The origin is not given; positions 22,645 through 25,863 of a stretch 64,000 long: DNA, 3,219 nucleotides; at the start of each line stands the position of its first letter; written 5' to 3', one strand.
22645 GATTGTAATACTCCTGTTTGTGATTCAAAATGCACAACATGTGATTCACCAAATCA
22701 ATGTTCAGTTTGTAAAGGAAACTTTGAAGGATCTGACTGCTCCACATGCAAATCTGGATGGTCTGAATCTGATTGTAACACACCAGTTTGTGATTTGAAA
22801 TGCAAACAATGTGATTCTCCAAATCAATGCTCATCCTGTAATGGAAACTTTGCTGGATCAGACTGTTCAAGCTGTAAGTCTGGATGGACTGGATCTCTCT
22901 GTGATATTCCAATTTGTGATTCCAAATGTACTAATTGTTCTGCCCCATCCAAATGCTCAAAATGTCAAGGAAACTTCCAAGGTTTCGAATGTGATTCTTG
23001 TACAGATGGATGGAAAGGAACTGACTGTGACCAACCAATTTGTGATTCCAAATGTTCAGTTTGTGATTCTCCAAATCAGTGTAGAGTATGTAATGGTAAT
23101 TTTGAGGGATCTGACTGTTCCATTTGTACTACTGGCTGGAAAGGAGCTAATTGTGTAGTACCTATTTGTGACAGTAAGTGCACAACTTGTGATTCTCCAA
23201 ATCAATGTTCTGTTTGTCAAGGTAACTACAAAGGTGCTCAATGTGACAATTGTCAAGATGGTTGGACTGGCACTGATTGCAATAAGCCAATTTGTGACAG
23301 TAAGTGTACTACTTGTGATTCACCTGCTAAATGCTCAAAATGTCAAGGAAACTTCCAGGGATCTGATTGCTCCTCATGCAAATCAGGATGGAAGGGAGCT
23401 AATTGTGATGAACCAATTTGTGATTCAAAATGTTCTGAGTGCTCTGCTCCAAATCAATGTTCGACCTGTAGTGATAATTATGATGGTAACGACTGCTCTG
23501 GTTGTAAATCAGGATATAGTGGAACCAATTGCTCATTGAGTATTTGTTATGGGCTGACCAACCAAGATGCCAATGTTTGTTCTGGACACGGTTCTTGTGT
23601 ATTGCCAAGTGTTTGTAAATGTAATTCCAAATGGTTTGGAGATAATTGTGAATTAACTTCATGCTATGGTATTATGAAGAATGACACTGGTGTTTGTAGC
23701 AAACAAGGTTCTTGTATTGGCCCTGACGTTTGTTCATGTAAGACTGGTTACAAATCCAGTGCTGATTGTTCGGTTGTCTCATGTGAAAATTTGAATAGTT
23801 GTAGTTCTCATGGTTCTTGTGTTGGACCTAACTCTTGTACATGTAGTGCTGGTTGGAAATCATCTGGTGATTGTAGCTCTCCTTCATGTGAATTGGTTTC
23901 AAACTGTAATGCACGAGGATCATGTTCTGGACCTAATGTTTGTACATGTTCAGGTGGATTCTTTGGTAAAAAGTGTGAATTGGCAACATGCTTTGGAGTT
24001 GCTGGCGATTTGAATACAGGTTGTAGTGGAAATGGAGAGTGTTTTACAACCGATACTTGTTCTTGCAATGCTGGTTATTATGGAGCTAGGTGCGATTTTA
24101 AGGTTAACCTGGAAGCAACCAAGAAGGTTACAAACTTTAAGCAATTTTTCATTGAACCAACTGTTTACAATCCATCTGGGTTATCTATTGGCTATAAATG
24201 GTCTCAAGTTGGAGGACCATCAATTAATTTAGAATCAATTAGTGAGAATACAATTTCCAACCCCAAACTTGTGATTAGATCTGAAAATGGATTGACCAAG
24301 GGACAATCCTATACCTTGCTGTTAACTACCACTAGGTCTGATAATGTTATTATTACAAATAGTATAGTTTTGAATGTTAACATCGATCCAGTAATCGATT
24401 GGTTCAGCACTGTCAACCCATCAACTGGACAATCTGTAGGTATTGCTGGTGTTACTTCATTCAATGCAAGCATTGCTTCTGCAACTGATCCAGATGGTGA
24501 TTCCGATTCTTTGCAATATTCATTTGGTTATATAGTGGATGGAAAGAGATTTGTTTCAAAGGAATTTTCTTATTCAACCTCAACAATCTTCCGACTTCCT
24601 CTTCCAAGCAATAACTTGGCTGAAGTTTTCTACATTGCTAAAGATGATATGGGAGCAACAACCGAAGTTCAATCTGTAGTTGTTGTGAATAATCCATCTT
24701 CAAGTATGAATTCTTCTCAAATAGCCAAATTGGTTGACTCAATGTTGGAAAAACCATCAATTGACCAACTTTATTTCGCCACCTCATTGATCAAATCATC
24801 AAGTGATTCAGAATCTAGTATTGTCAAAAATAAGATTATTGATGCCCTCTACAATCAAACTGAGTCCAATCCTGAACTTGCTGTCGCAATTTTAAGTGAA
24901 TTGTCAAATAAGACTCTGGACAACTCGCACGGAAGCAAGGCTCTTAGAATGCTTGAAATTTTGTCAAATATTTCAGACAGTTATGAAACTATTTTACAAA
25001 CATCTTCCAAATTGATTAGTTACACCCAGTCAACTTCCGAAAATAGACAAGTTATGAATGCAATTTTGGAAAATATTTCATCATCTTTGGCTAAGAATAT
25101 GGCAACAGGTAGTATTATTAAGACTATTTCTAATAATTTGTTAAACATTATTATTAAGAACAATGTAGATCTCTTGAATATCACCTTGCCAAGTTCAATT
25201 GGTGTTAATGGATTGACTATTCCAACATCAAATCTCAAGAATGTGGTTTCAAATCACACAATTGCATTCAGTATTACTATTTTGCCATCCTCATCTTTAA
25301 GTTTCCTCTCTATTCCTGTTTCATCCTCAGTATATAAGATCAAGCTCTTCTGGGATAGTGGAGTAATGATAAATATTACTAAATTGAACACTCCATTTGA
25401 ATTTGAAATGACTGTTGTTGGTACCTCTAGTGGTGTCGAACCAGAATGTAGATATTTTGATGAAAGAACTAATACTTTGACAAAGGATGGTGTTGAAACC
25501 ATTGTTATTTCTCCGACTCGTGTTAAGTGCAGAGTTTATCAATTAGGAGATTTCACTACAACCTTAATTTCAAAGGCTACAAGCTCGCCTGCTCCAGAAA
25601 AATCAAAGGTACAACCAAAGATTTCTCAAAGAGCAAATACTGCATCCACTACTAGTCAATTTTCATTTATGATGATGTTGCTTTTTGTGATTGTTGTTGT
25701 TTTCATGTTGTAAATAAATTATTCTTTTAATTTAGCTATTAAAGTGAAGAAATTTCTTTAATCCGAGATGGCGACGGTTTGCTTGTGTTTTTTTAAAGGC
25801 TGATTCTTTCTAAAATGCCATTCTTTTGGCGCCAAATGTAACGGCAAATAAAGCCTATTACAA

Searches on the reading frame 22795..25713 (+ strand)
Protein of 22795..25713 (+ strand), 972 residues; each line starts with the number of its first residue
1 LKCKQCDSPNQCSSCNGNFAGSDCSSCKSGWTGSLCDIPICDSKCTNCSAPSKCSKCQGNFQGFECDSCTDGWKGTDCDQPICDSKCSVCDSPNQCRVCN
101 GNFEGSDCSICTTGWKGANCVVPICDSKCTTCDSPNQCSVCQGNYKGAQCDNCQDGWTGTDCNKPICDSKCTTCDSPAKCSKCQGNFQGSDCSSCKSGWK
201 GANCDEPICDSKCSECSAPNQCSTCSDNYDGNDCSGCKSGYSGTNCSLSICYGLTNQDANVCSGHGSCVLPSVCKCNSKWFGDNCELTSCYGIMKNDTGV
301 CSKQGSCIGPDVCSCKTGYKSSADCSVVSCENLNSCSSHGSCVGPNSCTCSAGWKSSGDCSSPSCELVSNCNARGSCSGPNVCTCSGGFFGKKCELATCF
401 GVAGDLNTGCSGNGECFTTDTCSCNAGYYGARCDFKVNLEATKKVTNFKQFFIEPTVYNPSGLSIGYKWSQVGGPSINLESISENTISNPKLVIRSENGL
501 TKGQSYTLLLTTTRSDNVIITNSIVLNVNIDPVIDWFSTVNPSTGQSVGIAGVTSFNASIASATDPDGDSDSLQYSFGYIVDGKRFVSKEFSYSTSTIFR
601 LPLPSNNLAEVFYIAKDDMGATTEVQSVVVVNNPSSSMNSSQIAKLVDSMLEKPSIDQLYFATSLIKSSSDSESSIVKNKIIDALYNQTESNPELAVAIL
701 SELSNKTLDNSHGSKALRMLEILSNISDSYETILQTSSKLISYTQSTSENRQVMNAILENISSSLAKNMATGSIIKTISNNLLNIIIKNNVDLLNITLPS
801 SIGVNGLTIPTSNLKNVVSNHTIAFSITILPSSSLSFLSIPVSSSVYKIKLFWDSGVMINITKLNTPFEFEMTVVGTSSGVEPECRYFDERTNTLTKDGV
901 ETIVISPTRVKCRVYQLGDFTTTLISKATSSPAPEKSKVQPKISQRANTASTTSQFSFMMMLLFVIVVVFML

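Call 43: search_protein_families(library=pfam, proteins=[window:22795-25713:+], max_evalue=0.001)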
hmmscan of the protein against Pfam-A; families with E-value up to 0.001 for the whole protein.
window:22795-25713:+ (972 aa): 3 families
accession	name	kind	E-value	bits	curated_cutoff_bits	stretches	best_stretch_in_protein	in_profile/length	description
PF25024.1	EGF_TEN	-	8.4e-21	75.1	65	2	301-444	3-132/234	Teneurin EGF domain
PF07974.19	EGF_2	-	3.7e-07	30.8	22.1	1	259-285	5-32/32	EGF-like domain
PF23106.1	EGF_Teneurin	-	2.3e-05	24.8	24.3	1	410-434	5-28/30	Teneurin-like EGF domain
